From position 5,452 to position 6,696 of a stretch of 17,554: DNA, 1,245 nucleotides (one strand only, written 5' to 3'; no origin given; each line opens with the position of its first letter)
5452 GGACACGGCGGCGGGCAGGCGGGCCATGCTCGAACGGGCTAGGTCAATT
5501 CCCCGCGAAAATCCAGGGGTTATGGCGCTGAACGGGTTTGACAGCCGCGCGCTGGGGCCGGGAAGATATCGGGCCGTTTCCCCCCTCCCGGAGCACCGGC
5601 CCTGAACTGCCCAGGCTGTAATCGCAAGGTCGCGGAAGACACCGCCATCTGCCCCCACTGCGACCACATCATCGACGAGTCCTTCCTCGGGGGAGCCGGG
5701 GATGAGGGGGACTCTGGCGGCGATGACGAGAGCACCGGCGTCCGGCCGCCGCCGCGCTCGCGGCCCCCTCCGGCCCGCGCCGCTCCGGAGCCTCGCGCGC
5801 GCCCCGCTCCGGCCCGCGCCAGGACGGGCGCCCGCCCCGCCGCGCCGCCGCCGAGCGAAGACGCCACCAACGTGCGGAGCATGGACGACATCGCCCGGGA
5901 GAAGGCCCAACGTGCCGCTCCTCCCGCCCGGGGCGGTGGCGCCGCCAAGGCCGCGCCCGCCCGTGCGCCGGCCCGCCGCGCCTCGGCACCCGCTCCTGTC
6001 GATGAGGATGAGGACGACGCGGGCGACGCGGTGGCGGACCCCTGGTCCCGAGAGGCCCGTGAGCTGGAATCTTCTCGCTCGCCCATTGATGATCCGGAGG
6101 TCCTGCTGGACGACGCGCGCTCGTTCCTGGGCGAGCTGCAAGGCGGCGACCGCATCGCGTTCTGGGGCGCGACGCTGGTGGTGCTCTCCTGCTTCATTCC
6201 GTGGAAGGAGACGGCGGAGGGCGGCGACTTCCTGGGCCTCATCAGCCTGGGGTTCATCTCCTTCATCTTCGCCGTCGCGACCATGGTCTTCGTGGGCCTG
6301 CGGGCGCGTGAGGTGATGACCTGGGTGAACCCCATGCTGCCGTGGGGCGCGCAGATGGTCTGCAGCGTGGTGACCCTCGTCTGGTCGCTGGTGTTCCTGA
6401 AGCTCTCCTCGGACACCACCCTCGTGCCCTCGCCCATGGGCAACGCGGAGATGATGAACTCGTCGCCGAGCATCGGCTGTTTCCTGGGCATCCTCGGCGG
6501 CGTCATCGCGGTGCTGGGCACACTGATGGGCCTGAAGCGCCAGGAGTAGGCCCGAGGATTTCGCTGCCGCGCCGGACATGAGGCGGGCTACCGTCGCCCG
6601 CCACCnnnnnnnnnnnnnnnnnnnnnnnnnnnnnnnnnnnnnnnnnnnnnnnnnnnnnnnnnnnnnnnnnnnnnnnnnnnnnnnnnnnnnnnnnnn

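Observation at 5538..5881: Zinc-ribbon domain encoded without a canonical start codon (possible CTG initiation, or a mis-called gene start)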

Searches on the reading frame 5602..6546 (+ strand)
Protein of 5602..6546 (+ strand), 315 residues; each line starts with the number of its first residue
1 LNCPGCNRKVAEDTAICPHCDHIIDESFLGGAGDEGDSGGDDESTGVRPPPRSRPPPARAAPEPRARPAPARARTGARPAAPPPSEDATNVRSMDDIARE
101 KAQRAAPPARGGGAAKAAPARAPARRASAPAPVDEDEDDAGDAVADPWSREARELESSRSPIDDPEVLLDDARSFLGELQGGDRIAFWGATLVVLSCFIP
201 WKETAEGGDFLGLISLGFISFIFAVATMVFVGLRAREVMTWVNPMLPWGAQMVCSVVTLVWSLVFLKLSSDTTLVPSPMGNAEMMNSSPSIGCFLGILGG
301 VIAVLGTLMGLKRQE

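Call 5: find_homologous_proteins(query=window:5602-6546:+)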
Query window:5602-6546:+ (315 aa): 96 proteins with E <= 0.001 among 8000 candidates.
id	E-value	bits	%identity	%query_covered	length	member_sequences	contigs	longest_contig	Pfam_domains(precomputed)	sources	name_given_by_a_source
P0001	1.2e-182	625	87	100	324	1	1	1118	PF10571.16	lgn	-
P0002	9.4e-178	609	86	100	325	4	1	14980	-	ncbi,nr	ncbi:hypothetical protein HMI50_30515 [Corallococcus carmarthensis]|nr:hypothetical protein [Corallo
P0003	5.2e-146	504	72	100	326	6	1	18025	-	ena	-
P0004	5.1e-137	475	98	70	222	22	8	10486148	-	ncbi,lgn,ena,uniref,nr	ncbi:hypothetical protein HJC22_19995 [Corallococcus exiguus]|uniref:Uncharacterized protein n=1 Tax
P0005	7.3e-136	471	70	99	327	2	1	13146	-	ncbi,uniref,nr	ncbi:hypothetical protein D7X74_31745 [Corallococcus sp. CA047B]|uniref:hypothetical protein n=1 Tax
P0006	9.0e-134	464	83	78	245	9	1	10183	-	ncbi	ncbi:hypothetical protein, partial [Corallococcus sp. AB049A]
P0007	6.6e-131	455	68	99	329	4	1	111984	-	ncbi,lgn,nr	ncbi:MAG: hypothetical protein EOO71_04430 [Myxococcaceae bacterium]|nr:MAG: hypothetical protein EO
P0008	2.8e-121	423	87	70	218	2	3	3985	-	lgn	-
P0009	1.7e-120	420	86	70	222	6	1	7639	-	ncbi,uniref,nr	ncbi:hypothetical protein JYK02_35640 [Corallococcus macrosporus]|uniref:Uncharacterized protein n=2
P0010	3.4e-118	413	80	70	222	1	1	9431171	-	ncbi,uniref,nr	ncbi:hypothetical protein [Corallococcus sp. EGB]|uniref:hypothetical protein n=1 Tax=Corallococcus 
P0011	3.9e-117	409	66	86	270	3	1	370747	-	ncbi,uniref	ncbi:hypothetical protein [Corallococcus soli]|uniref:hypothetical protein n=1 Tax=Corallococcus sol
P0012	5.2e-111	389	79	70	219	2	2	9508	-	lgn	-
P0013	5.4e-105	369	71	70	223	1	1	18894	-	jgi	jgi:hypothetical protein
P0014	7.8e-85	303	46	100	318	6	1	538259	-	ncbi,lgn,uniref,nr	ncbi:hypothetical protein [Myxococcus eversor]|uniref:hypothetical protein n=1 Tax=Myxococcus everso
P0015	3.0e-83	298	46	100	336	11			-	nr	nr:hypothetical protein [Myxococcus fulvus]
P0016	4.3e-83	298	49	100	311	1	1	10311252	-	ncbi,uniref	ncbi:hypothetical protein [Myxococcus stipitatus]|uniref:hypothetical protein n=1 Tax=Myxococcus sti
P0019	1.2e-81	293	49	99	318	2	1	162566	-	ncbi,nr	ncbi:hypothetical protein JGU66_24725 [Myxococcaceae bacterium JPH2]|nr:hypothetical protein [Myxoco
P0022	3.9e-80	288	46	100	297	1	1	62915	-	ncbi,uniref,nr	ncbi:hypothetical protein [Pyxidicoccus xibeiensis]|uniref:hypothetical protein n=1 Tax=Pyxidicoccus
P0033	8.5e-75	270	39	96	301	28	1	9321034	-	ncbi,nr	ncbi:hypothetical protein BHS04_23625 [Myxococcus xanthus]|nr:hypothetical protein BHS04_23625 [Myxo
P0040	4.3e-69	252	46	100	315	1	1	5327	-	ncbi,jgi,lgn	-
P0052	2.0e-62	230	42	100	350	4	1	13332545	-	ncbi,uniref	ncbi:hypothetical protein [Archangium violaceum]|uniref:hypothetical protein n=1 Tax=Archangium viol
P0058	1.6e-61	227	40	100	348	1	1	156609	-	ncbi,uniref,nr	ncbi:hypothetical protein [Vitiosangium sp. GDMCC 1.1324]|uniref:hypothetical protein n=1 Tax=Vitios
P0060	2.3e-61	226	40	100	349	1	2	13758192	-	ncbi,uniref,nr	ncbi:hypothetical protein [Archangium lansingense]|uniref:Zinc ribbon domain-containing protein n=1 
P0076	2.0e-52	197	39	100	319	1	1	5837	-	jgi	jgi:hypothetical protein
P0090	9.4e-39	152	35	100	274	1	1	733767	-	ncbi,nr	ncbi:MAG: hypothetical protein IPJ65_06860 [Archangiaceae bacterium]|nr:hypothetical protein [Archan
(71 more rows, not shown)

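Call 6: find_related_loci(query=window:5602-6546:+, collection=genome_contigs, flank=3000)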
Query window:5602-6546:+ (315 aa) in genome_contigs; peptide patterns used: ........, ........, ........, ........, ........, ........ (x = any residue, [..] = any of these).
218 stretches matched a pattern; 6 encode a relative of the query (tblastn E <= 1e-3); 6 distinct loci.
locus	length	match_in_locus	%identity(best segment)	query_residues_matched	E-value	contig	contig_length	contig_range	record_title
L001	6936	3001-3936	91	1-315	3e-156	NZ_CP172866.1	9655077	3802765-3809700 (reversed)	Corallococcus coralloides strain KYC2213 chromosome, complete genome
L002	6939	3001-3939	86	1-315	2e-151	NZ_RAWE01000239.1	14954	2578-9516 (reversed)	Corallococcus carmarthensis strain CA043D NODE_239_14954_cov_25.508_ID_11057, whole genome shotgun sequence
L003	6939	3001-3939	87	1-315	2e-151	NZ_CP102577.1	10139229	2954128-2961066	Corallococcus exercitus strain SDU142 chromosome, complete genome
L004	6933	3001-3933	89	1-315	5e-144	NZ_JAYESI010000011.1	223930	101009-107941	Corallococcus sp. RDP092CA NODE_11_length_223930_cov_14.958258, whole genome shotgun sequence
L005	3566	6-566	93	129-315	4e-113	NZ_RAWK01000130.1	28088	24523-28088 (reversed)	Corallococcus aberystwythensis strain AB050A NODE_130_28088_cov_21.2823_ID_11699, whole genome shotgun sequence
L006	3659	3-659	82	94-315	4e-106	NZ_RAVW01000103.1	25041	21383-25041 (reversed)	Corallococcus exercitus strain AB043A NODE_103_25041_cov_8.53817_ID_16579, whole genome shotgun sequence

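Call 13: find_related_loci(query=A2, collection=metagenome_contigs, flank=1500)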
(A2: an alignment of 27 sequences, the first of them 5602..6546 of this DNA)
Query A2 (315 aa) in metagenome_contigs; peptide patterns used: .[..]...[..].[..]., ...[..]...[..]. (x = any residue, [..] = any of these).
185 stretches matched a pattern; 33 encode a relative of the query (tblastn E <= 1e-3); 33 distinct loci.
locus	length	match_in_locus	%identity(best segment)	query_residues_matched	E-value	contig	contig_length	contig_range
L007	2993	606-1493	45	1-315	4e-76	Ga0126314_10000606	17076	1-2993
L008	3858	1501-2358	43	1-315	3e-71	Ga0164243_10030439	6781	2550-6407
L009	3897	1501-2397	43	1-314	3e-70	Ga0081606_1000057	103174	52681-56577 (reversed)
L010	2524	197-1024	40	1-303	3e-59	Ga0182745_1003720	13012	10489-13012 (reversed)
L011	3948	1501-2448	34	1-314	9e-52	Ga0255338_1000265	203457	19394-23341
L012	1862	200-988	37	1-312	3e-51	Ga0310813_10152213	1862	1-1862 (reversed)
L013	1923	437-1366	36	1-314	3e-50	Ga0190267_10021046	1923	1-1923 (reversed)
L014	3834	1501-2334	34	1-314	3e-48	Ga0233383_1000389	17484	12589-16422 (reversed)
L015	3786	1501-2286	35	1-312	3e-46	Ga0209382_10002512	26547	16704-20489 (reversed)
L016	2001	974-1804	35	1-312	1e-46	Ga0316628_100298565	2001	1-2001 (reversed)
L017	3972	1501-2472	35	1-314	6e-45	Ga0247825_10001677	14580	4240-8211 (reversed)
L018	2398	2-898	34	21-315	6e-42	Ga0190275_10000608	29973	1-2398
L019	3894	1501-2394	33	1-301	3e-40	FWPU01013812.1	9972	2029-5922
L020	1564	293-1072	35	1-312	2e-37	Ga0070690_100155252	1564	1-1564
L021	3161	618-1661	34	1-315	1e-36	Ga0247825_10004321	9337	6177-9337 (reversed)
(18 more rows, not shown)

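Call 16: find_encoding_contigs(protein=P0033, flank=3000, max_places=2)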
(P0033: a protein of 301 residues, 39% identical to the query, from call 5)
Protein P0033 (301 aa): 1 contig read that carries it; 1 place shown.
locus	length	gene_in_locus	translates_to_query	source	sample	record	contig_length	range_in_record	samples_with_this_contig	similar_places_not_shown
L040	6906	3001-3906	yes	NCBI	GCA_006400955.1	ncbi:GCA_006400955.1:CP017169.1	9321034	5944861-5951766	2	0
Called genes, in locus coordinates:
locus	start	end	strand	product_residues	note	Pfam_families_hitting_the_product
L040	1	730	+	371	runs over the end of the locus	PF00072:Response_reg, PF13487:HD_5, PF01966:HD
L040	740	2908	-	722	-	PF02985:HEAT (faint), PF13646:HEAT_2, PF00160:Pro_isomerase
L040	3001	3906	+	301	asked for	-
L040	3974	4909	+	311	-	PF20030:bpMoxR, PF00004:AAA (weak), PF07726:AAA_3, PF07728:AAA_5, PF17863:AAA_lid_2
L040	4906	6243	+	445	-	PF01882:DUF58, PF13519:VWA_2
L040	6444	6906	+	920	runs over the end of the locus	PF00176:SNF2-rel_dom, PF00270:DEAD (weak), PF04851:ResIII (weak), PF00271:Helicase_C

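Call 17: find_encoding_contigs(protein=P0052, flank=3000, max_places=2)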
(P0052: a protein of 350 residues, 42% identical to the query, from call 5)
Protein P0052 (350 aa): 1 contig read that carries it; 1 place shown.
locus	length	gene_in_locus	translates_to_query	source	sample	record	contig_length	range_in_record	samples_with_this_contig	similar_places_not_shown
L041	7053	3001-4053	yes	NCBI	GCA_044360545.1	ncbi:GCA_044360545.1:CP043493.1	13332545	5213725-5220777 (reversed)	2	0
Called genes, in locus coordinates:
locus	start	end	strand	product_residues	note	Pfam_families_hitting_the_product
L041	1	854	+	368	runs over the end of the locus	PF00072:Response_reg, PF13487:HD_5, PF01966:HD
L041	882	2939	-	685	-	PF02985:HEAT (faint), PF13646:HEAT_2 (weak), PF00160:Pro_isomerase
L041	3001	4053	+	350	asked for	-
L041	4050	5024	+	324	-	PF20030:bpMoxR, PF00004:AAA (weak), PF07726:AAA_3, PF07728:AAA_5, PF17863:AAA_lid_2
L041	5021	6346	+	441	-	PF01882:DUF58, PF13519:VWA_2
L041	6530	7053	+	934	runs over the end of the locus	PF00176:SNF2-rel_dom, PF00270:DEAD (weak), PF04851:ResIII (weak), PF00271:Helicase_C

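Call 18: find_encoding_contigs(protein=P0016, flank=3000, max_places=2)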
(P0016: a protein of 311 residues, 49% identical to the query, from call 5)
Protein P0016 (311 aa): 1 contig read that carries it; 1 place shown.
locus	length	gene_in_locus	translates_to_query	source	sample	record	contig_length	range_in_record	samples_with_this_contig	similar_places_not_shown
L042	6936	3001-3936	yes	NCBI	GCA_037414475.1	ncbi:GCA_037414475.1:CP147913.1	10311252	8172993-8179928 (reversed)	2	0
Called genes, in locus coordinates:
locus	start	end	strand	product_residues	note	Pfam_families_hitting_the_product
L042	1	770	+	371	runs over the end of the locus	PF00072:Response_reg, PF13487:HD_5, PF01966:HD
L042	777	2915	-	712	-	PF02985:HEAT (faint), PF13646:HEAT_2, PF00160:Pro_isomerase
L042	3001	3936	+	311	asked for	-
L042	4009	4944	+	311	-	PF20030:bpMoxR, PF00004:AAA (weak), PF07726:AAA_3, PF07728:AAA_5, PF17863:AAA_lid_2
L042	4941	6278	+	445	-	PF01882:DUF58, PF13519:VWA_2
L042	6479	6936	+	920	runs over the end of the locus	PF00176:SNF2-rel_dom, PF00270:DEAD (weak), PF04851:ResIII (weak), PF00271:Helicase_C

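Call 19: find_encoding_contigs(protein=P0060, flank=1500, max_places=1)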
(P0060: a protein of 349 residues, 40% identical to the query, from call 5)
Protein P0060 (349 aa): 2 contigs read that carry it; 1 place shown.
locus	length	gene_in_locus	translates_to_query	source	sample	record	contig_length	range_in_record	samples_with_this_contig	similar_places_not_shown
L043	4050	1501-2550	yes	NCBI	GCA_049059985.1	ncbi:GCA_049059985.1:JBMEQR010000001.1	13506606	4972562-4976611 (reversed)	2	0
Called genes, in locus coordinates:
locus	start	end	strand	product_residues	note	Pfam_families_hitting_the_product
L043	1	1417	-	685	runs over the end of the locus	PF02985:HEAT (faint), PF13646:HEAT_2 (weak), PF00160:Pro_isomerase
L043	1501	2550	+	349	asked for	-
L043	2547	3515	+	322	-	PF20030:bpMoxR, PF00004:AAA (weak), PF07726:AAA_3, PF07728:AAA_5, PF17863:AAA_lid_2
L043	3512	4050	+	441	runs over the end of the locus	PF01882:DUF58, PF13519:VWA_2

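Call 20: find_encoding_contigs(protein=P0019, flank=1500, max_places=1)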
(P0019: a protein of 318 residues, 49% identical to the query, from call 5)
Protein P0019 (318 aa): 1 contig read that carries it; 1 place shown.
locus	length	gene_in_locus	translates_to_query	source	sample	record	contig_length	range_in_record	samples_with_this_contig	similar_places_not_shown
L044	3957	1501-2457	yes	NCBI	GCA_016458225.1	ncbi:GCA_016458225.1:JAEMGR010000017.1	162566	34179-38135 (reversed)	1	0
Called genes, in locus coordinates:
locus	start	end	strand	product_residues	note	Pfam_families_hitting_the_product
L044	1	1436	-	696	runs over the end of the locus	PF02985:HEAT (faint), PF13646:HEAT_2, PF00160:Pro_isomerase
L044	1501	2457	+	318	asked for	-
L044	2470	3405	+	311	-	PF20030:bpMoxR, PF00004:AAA (faint), PF07726:AAA_3, PF07728:AAA_5, PF17863:AAA_lid_2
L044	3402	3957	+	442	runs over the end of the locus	PF01882:DUF58, PF13519:VWA_2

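Call 21: find_encoding_contigs(protein=P0022, flank=1500, max_places=1)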
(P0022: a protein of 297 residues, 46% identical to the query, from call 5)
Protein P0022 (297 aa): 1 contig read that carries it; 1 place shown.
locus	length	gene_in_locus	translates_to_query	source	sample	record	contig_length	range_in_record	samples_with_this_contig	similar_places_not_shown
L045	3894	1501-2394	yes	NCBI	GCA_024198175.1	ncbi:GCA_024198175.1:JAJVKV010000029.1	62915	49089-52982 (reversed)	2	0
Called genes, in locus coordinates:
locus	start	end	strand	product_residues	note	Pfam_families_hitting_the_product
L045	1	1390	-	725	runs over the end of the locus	PF02985:HEAT (faint), PF13646:HEAT_2, PF00160:Pro_isomerase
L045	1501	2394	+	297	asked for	-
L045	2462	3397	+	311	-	PF20030:bpMoxR, PF00004:AAA (weak), PF07726:AAA_3, PF07728:AAA_5, PF17863:AAA_lid_2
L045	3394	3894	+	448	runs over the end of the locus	PF01882:DUF58, PF13519:VWA_2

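Call 22: find_encoding_contigs(protein=P0005, flank=1500, max_places=1)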
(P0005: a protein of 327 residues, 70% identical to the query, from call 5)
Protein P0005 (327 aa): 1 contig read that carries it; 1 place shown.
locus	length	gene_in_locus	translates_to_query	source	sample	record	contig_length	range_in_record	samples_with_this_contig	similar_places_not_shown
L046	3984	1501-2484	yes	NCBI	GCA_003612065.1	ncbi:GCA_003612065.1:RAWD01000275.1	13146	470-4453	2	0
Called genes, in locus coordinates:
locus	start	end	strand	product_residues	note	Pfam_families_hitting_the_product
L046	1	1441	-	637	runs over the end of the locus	PF02985:HEAT (faint), PF13646:HEAT_2, PF00160:Pro_isomerase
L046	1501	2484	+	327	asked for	-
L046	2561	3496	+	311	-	PF20030:bpMoxR, PF00004:AAA (weak), PF07726:AAA_3, PF07728:AAA_5, PF17863:AAA_lid_2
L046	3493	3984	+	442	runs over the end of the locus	PF01882:DUF58, PF13519:VWA_2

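Call 23: find_encoding_contigs(protein=P0090, flank=1500, max_places=1)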
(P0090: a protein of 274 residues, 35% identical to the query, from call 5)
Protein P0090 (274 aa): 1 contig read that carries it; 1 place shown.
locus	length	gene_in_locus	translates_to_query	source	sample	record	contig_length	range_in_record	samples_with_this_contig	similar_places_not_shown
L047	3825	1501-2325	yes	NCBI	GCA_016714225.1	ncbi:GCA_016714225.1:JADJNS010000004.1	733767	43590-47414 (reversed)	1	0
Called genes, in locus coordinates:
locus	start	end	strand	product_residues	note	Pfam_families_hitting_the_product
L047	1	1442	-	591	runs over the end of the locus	PF13646:HEAT_2 (weak), PF02985:HEAT (faint), PF12717:Cnd1 (faint), PF13646:HEAT_2, PF00160:Pro_isomerase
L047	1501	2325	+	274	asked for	-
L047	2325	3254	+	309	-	PF20030:bpMoxR, PF00004:AAA (weak), PF07726:AAA_3, PF07728:AAA_5, PF17863:AAA_lid_2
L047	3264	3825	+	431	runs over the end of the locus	PF01882:DUF58, PF13519:VWA_2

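Call 34: search_protein_families(library=pfam, proteins=[window:5602-6546:+], max_evalue=0.1)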
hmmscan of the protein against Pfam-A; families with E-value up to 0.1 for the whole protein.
window:5602-6546:+ (315 aa): 3 families
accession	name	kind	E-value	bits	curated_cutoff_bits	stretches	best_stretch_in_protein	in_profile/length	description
PF10571.15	UPF0547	-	6.5e-07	29.8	29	1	2-23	2-23/26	Uncharacterised protein family UPF0547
PF18912.6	DZR_2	-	0.014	15.6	27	1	2-22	9-29/56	Double zinc ribbon domain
PF12773.13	DZR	-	0.055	14.1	27.3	1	3-20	27-44/45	Double zinc ribbon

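Call 49: list_cluster_members(proteins=[window:5602-6546:+, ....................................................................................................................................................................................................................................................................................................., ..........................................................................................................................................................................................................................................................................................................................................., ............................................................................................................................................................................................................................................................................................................, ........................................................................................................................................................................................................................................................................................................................, P0033, P0004])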
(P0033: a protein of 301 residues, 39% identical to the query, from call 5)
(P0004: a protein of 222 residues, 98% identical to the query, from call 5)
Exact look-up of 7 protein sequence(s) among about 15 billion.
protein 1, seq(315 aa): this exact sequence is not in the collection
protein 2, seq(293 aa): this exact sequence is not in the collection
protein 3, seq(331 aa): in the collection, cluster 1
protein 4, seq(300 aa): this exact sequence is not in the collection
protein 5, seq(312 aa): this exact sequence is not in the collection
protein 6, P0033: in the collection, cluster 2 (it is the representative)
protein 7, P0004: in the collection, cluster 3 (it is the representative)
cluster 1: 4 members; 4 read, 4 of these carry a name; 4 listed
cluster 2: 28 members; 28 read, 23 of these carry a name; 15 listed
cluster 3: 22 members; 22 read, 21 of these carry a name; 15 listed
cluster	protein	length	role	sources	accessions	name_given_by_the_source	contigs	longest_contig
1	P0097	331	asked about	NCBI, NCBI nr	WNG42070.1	hypothetical protein F0U61_21575 [Archangium violaceum]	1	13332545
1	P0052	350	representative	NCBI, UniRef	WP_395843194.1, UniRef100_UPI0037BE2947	hypothetical protein [Archangium violaceum] | hypothetical protein n=1 Tax=Archangium violaceum TaxID=83451 RepID=UPI0037BE2947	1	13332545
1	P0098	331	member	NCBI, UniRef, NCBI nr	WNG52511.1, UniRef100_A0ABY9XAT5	hypothetical protein F0U60_21440 [Archangium minus] | Zinc ribbon domain-containing protein n=1 Tax=Archangium minus TaxID=83450 ...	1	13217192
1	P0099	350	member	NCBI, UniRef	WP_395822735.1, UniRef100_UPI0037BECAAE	hypothetical protein [Archangium minus] | hypothetical protein n=1 Tax=Archangium minus TaxID=83450 RepID=UPI0037BECAAE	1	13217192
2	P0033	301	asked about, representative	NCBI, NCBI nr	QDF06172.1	hypothetical protein BHS04_23625 [Myxococcus xanthus]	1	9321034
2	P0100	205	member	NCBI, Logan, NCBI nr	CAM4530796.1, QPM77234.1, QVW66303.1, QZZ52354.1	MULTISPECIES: hypothetical protein [Myxococcus]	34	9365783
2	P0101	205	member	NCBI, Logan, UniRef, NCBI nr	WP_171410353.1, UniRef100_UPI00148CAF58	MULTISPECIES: hypothetical protein [Myxococcus] | hypothetical protein n=1 Tax=Myxococcus TaxID=32 RepID=UPI00148CAF58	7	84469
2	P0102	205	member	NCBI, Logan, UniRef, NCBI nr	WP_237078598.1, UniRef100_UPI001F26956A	hypothetical protein [Myxococcus xanthus] | hypothetical protein n=1 Tax=Myxococcus xanthus TaxID=34 RepID=UPI001F26956A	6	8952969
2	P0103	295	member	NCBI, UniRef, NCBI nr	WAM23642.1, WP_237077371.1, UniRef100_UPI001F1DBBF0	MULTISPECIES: hypothetical protein [Myxococcus] | hypothetical protein n=1 Tax=Myxococcus TaxID=32 RepID=UPI001F1DBBF0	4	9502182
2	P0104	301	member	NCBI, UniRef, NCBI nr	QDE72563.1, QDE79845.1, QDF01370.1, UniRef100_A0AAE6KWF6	hypothetical protein BHS05_22980 [Myxococcus xanthus] | Uncharacterized protein n=1 Tax=Myxococcus xanthus TaxID=34 RepID=A0AAE6KWF6_MYXXA | hypothetical protein BHS09_23105 [Myxococcus xanthus]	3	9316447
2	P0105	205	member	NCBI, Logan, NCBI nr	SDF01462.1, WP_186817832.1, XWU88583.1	hypothetical protein [Myxococcus virescens]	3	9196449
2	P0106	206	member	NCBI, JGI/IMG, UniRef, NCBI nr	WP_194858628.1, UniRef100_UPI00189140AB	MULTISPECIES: hypothetical protein [unclassified Myxococcus] | hypothetical protein n=1 Tax=unclassified Myxococcus TaxID=2648731 RepID=UPI00189140AB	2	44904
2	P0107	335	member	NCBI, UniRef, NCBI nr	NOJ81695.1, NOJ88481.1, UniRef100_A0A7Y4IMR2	hypothetical protein HNV28_25755 [Myxococcus xanthus] | Uncharacterized protein n=2 Tax=Myxococcus xanthus TaxID=34 RepID=A0A7Y4IMR2_MYXXA | hypothetical protein [Myxococcus xanthus]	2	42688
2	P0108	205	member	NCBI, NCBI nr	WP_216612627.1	hypothetical protein [Myxococcus xanthus]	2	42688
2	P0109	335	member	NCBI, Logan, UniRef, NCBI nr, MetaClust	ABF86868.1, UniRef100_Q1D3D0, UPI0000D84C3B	hypothetical protein MXAN_4677 [Myxococcus xanthus DK 1622] | Uncharacterized protein n=2 Tax=Myxococcaceae TaxID=31 RepID=Q1D3D0_MYXXD | status=active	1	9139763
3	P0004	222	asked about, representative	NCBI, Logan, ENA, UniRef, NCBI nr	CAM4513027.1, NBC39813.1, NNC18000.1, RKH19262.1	hypothetical protein HJC22_19995 [Corallococcus exiguus] | Uncharacterized protein n=1 Tax=Corallococcus exiguus TaxID=83462 RepID=A0A7Y1WXX1_9BACT | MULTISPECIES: hypothetical protein [Corallococcus]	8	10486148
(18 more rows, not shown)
